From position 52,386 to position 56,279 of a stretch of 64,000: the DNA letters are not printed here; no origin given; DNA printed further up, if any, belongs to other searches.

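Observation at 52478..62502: Translationally coupled operon of three lipoproteins of about 1050-1200 aa from two novel-looking families (B2-B1-A2)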

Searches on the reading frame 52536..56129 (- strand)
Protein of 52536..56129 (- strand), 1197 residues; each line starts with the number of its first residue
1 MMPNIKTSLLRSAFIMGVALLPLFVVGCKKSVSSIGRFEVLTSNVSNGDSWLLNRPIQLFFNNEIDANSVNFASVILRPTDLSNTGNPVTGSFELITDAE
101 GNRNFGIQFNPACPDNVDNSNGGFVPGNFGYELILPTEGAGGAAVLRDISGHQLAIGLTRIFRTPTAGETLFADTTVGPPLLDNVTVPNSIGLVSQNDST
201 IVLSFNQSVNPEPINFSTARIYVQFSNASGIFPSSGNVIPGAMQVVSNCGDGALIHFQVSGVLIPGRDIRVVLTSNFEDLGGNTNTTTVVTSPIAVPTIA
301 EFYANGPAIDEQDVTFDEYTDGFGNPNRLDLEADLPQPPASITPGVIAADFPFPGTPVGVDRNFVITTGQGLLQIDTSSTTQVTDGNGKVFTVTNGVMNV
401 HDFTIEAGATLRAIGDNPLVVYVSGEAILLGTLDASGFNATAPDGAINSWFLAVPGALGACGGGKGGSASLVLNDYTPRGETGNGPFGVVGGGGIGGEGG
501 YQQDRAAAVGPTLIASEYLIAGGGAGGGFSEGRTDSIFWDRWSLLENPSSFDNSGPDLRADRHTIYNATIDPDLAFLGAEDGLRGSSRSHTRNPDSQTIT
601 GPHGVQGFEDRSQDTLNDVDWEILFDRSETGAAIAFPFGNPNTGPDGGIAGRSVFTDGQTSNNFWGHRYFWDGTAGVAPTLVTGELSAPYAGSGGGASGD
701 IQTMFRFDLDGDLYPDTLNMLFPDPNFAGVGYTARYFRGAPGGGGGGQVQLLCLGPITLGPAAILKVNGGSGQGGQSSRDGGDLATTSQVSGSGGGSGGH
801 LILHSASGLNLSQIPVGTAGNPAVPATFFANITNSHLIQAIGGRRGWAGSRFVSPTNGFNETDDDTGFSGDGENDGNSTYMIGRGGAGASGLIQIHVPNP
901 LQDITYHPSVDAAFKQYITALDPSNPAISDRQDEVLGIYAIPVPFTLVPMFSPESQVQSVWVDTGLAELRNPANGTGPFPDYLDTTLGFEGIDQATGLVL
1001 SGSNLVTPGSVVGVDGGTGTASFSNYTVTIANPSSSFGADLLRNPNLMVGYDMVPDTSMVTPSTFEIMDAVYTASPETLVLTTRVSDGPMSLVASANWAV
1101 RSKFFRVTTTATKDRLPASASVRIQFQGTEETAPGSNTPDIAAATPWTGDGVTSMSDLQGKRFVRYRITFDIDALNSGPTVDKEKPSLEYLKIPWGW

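Call 6: search_protein_families(library=pfam, proteins=[window:52536-56129:-], max_evalue=1)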
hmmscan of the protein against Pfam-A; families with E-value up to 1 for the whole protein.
window:52536-56129:- (1197 aa): 2 families
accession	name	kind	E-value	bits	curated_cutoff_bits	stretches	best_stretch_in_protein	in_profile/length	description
PF13205.12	Big_5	-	0.00029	22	23.6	1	198-285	22-95/105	Bacterial Ig-like domain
PF18984.5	DUF5717_N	-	0.24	9.6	25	1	198-254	48-106/875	Family of unknown function (DUF5717)N-terminal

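Call 7: search_protein_families(library=ncbifam, proteins=[window:52536-56129:-], max_evalue=1)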
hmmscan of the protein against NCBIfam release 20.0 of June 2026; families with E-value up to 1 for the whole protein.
window:52536-56129:- (1197 aa): 0 families

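Call 22: search_solved_structures(query=window:52536-56129:-, max_evalue=1)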
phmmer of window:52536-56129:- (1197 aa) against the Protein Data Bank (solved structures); distinct sequences matched with E-value up to 1: 0.

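Call 29: search_protein_representatives(protein=window:52536-56129:-)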
Query: 1197 residues. Proteins with E-value up to 0.001 (for the whole library): 482; up to 1e-10: 281; up to 1e-30: 134. The best 150 are listed.
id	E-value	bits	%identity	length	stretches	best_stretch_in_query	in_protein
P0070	0.0e+00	1282.7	55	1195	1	19-1197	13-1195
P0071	2.1e-280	949.6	49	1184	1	8-1195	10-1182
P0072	1.2e-254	864.4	44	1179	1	33-1197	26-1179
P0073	2.6e-248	843.3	46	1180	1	25-1197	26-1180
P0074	1.2e-239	814.6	45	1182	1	22-1197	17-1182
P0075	4.1e-233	793.0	43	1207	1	11-1197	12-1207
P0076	6.3e-232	789.1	44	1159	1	33-1197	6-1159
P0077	1.9e-208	711.3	41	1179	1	33-1197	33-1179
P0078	9.8e-206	702.3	41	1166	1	27-1197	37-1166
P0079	1.2e-200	685.4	43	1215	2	638-1197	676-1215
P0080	3.1e-173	594.6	44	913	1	267-1197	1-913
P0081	4.2e-172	590.9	42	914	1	35-928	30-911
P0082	1.4e-156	539.5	42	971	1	239-1197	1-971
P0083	3.5e-155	534.8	46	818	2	638-1197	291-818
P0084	1.9e-151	522.5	42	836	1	193-1047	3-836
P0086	9.2e-137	473.9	43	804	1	383-1197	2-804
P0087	6.3e-122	424.7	55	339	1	865-1197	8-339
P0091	2.7e-97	343.1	44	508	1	683-1197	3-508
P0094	1.4e-75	271.2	44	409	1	751-1197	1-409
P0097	3.4e-69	250.0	34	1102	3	643-1197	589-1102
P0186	1.0e-37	145.8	41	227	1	967-1197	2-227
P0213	2.0e-29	118.3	52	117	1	1079-1197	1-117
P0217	1.5e-28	115.4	46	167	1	1042-1197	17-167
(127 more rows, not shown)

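Call 35: search_protein_families(library=pfam, alignment_id=A2, max_evalue=0.1)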
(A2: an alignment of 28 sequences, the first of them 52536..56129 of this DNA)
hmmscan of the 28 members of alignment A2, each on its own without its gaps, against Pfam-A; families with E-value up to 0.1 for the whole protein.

A. member 1, window:52536-56129:- (1197 aa): 1 family
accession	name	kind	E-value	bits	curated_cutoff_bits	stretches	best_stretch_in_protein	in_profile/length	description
PF13205.12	Big_5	-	0.00029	22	23.6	0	198-285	22-95/105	Bacterial Ig-like domain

B. families by the number of members that match (of 28 scanned): 1 family
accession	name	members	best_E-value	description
PF13205.12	Big_5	20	5.6e-07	Bacterial Ig-like domain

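Call 51: predict_structure(alignment_id=A2)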
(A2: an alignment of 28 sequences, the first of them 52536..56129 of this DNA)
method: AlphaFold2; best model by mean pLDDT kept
length: 1197 residues; sequences in the alignment: 28
mean_pLDDT: 78.5   pTM: 0.70
mean pLDDT of the five models: 78.5, 77.1, 76.8, 75.2, 74.8
residues with pLDDT >= 90: 471; 70-90: 422; 50-70: 139; < 50: 165
segments of 3 or more residues with pLDDT < 50: 1-35, 140-143, 506-513, 561-570, 588-603, 610-642, 719-722, 725-730, 780-786, 850-873, 877-881, 967-969, 971-976
pLDDT, mean of each block of 10 residues (from residue 1): 34 35 34 59 93 93 91 88 75 91 93 76 87 80 74 87 88 84 86 73 90 84 86 78 79 83 83 91 89 88 81 79 86 87 91 86 94 92 94 92 97 94 97 96 65 87 92 69 89 86 53 56 88 77 59 56 42 66 63 38 53 30 34 36 71 85 90 82 87 93 65 53 48 73 96 96 96 75 51 92 96 96 92 94 78 37 40 45 77 95 96 96 91 95 93 93 63 47 67 90 90 76 89 89 91 86 88 90 90 79 93 92 92 76 84 60 90 88 91 83
secondary structure, 60 per line:
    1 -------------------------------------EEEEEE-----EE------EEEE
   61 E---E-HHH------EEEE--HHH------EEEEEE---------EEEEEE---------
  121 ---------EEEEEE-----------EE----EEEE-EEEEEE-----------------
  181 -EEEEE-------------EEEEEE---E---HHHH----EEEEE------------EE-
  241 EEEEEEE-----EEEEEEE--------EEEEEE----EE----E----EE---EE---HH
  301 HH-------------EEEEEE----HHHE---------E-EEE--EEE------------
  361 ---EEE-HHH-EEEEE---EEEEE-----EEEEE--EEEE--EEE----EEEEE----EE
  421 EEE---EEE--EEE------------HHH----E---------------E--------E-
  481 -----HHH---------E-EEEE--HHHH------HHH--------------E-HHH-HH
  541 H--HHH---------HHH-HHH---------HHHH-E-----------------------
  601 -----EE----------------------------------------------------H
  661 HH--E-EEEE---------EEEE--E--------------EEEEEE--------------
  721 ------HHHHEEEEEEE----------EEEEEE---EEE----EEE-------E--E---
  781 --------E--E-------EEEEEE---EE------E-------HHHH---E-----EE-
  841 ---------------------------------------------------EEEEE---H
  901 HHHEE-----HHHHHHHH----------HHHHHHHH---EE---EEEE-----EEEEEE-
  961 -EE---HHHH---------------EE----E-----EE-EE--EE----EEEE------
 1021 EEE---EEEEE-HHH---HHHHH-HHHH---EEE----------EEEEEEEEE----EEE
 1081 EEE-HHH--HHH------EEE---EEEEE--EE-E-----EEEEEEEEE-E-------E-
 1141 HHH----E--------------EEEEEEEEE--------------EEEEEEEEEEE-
elements in order (helices of 4 or more, strands of 3 or more residues): E38-43 E57-61 E76-79 E91-96 E106-111 E130-135 E153-156 E158-163 E182-186 E200-205 H213-216 E221-225 E241-247 E253-259 E268-273 H299-302 E316-321 E341-343 E346-348 E364-366 E372-376 E380-384 E390-394 E397-400 E403-405 E410-414 E419-423 E427-429 E432-434 E500-503 H506-509 H572-575 E667-670 E680-683 E701-706 H727-730 E731-737 E748-753 E757-759 E764-766 E800-805 H825-828 E892-896 H900-903 H911-918 H929-936 E945-948 E954-959 H967-970 E1011-1014 E1021-1023 E1027-1031 H1039-1043 H1045-1048 E1052-1054 E1065-1073 E1078-1083 E1099-1101 E1105-1109 E1121-1129 E1163-1171 E1186-1196

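Call 53: fold_search(model_id=the predicted structure, library=pdb)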
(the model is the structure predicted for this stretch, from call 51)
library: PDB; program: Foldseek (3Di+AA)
matches with E <= 10: 1783; with E <= 0.001: 50
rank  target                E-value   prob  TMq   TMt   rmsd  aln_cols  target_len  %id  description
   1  8aho_B                1.2e-06  1.00  0.08  0.22  12.4       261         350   13  Crystal structure of the transpeptidase LdtMt2 from Mycobacterium tuberculosis in complex with cyanamide analogue 31 (released 2023-08-02)
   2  4zfq                  1.7e-06  1.00  0.09  0.24  12.5       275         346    9  Structure of M. tuberculosis (3,3) L,D-Transpeptidase, LdtMt5. (Meropenen-adduct form) (released 2015-09-02)
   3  8aho_A                2.2e-06  1.00  0.08  0.22  12.7       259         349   14  Crystal structure of the transpeptidase LdtMt2 from Mycobacterium tuberculosis in complex with cyanamide analogue 31 (released 2023-08-02)
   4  8pxy_A                2.5e-06  1.00  0.08  0.22  12.5       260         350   13  Crystal structure of the transpeptidase LdtMt2 C354S mutant from Mycobacterium tuberculosis in complex with natural su (released 2024-08-07)
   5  4hu2                  4.1e-06  1.00  0.09  0.37  12.4       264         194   13  Crystal structure of LdtMt2, a L,D-transpeptidase from Mycobacterium tuberculosis: domain A and B (released 2012-12-12)
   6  4qrb                  4.1e-06  1.00  0.08  0.22  12.5       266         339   12  Structure and specificity of L-D-Transpeptidase from Mycobacterium tuberculosis and antibiotic resistance: Calcium bindi (released 2015-12-23)
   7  5uwv_E                4.1e-06  1.00  0.08  0.23  12.8       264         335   11  Crystal structure of Mycobacterium abscessus L,D-transpeptidase 2 (released 2017-08-16)
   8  6d5a                  4.3e-06  1.00  0.09  0.23  12.4       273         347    9  Crystal structure of L,D-transpeptidase 5 from Mycobacterium tuberculosis in apo form (released 2019-02-27)
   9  4qr7                  4.3e-06  1.00  0.08  0.21  12.6       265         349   13  Structure and specificity of L-D-Transpeptidase from Mycobacterium tuberculosis and antibiotic resistance: Calcium bindi (released 2015-07-29)
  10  8a1l_A                4.6e-06  1.00  0.09  0.22  12.4       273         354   13  Crystal structure of the transpeptidase LdtMt2 from Mycobacterium tuberculosis in complex with alpha-chloro ketone 2 (released 2023-06-14)
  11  5d7h_B                4.6e-06  1.00  0.09  0.22  22.6       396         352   12  X-RAY CRYSTAL STRUCTURE OF L,D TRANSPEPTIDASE 2 FROM MYCOBACTERIUM TUBERCULOSIS (released 2016-09-28)
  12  8a1m_A                6.0e-06  1.00  0.09  0.22  12.6       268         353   13  Crystal structure of the transpeptidase LdtMt2 from Mycobacterium tuberculosis in complex with maleimide analogue 4 (released 2023-06-14)
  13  5uwv_C                6.0e-06  1.00  0.08  0.22  12.3       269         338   12  Crystal structure of Mycobacterium abscessus L,D-transpeptidase 2 (released 2017-08-16)
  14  3vyn_A                6.3e-06  1.00  0.08  0.22  12.5       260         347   13  Crystal structure of Mycobacterium tuberculosis L,D-transpeptidase LdtMt2 N55 truncation mutant (resideus 55-408) (released 2013-06-19)
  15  5du7_C                6.7e-06  1.00  0.09  0.22  12.3       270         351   12  Crystal structure of ldtMt2 at 1.79 Angstrom resolution (released 2016-09-28)
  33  4uj6                  4.2e-04  1.00  0.09  0.14  16.2       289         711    9  Structure of surface layer protein SbsC, domains 1-6 (released 2016-04-27)
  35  4uic                  4.7e-04  0.99  0.09  0.13  16.3       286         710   10  Crystal structure of the S-layer protein rSbsC(31-844) (released 2016-04-13)
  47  2ra1                  9.4e-04  1.00  0.08  0.20  13.0       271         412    8  Crystal structure of the N-terminal part of the bacterial S-layer protein SbsC (released 2008-08-19)
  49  4zjg                  9.9e-04  1.00  0.08  0.27   4.0       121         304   18  Crystal structure of native alpha-2-macroglobulin from Escherichia coli spanning domains MG0-NIE-MG1. (released 2015-06-10)
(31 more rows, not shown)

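Call 55: fold_search(model_id=the predicted structure, library=viral)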
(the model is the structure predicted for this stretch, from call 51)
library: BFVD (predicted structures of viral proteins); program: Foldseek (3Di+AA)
matches with E <= 10: 625; with E <= 0.001: 15
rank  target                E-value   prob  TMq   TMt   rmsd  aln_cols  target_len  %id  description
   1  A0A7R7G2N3            8.8e-08  1.00  0.09  0.21  27.3       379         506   12  (no name in the UniProt tables at hand)
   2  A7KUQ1                2.0e-07  1.00  0.09  0.28  25.2       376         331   12  (no name in the UniProt tables at hand)
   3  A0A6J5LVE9            6.8e-07  1.00  0.08  0.08  29.8       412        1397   10  Tip attachment protein J [uncultured Caudovirales phage]
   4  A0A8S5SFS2            1.6e-06  1.00  0.09  0.28  13.4       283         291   14  Oligo alginate lyase [Myoviridae sp. ctyhJ29]
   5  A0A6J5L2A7            3.1e-05  1.00  0.09  0.35  13.4       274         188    9  Uncharacterized protein [uncultured Caudovirales phage]
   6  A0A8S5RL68            3.3e-05  1.00  0.09  0.23  35.8       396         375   13  Ig-like domain protein [virus sp. ctEQ64]
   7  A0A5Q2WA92            3.6e-05  1.00  0.08  0.07  17.6       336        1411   11  (no name in the UniProt tables at hand)
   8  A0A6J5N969            5.0e-05  0.54  0.09  0.08  39.1       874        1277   13  Glycine-rich domain-containing protein [uncultured Caudovirales phage]
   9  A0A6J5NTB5            1.4e-04  0.98  0.07  0.27  19.4       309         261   10  Uncharacterized protein [uncultured Caudovirales phage]
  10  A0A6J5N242            1.7e-04  0.98  0.09  0.10  27.0       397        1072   12  SbsA Ig-like domain-containing protein [uncultured Caudovirales phage]
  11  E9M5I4                1.9e-04  0.51  0.07  0.11  20.6       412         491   10  Uncharacterized protein [Cricetid gammaherpesvirus 2]
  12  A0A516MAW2            3.3e-04  0.51  0.06  0.06  21.9       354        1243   10  (no name in the UniProt tables at hand)
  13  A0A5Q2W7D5            6.0e-04  0.97  0.13  0.23  18.5       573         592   13  (no name in the UniProt tables at hand)
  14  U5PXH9                6.3e-04  0.82  0.06  0.06  20.1       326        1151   12  Tail fiber protein [Clavibacter phage CN1A]
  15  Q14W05                9.2e-04  0.84  0.08  0.18  15.0       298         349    7  ORF101 [Ranid herpesvirus 2]
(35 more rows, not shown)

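Call 86: search_protein_families(library=phrogs, proteins=[window:52536-56129:-], max_evalue=0.01)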
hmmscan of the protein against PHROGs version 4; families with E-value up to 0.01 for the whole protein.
window:52536-56129:- (1197 aa): 0 families

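Call 87: list_cluster_members(proteins=[window:52536-56129:-, window:59287-62448:-, window:56126-59290:-, window:51632-52471:-])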
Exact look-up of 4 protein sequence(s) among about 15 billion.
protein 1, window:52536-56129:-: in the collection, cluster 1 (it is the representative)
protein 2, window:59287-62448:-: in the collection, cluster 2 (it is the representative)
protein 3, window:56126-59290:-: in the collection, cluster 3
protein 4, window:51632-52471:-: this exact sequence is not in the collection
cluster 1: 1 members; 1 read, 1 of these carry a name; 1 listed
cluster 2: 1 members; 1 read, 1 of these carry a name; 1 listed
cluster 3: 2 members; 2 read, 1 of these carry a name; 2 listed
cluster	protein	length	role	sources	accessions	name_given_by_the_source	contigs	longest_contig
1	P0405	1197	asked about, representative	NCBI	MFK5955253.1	MAG: hypothetical protein QM477_02275 [Planctomycetota bacterium]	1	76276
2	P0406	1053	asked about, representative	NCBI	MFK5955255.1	MAG: hypothetical protein QM477_02285 [Planctomycetota bacterium]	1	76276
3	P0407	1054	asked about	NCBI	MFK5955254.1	MAG: hypothetical protein QM477_02280 [Planctomycetota bacterium]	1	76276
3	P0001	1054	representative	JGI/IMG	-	-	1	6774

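Call 97: search_dna_similar(query=window:52536-56129:-, collection=phages, mode=protein, max_evalue=0.001, max_rows=10)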
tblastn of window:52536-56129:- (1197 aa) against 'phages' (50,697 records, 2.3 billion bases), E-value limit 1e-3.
No match.
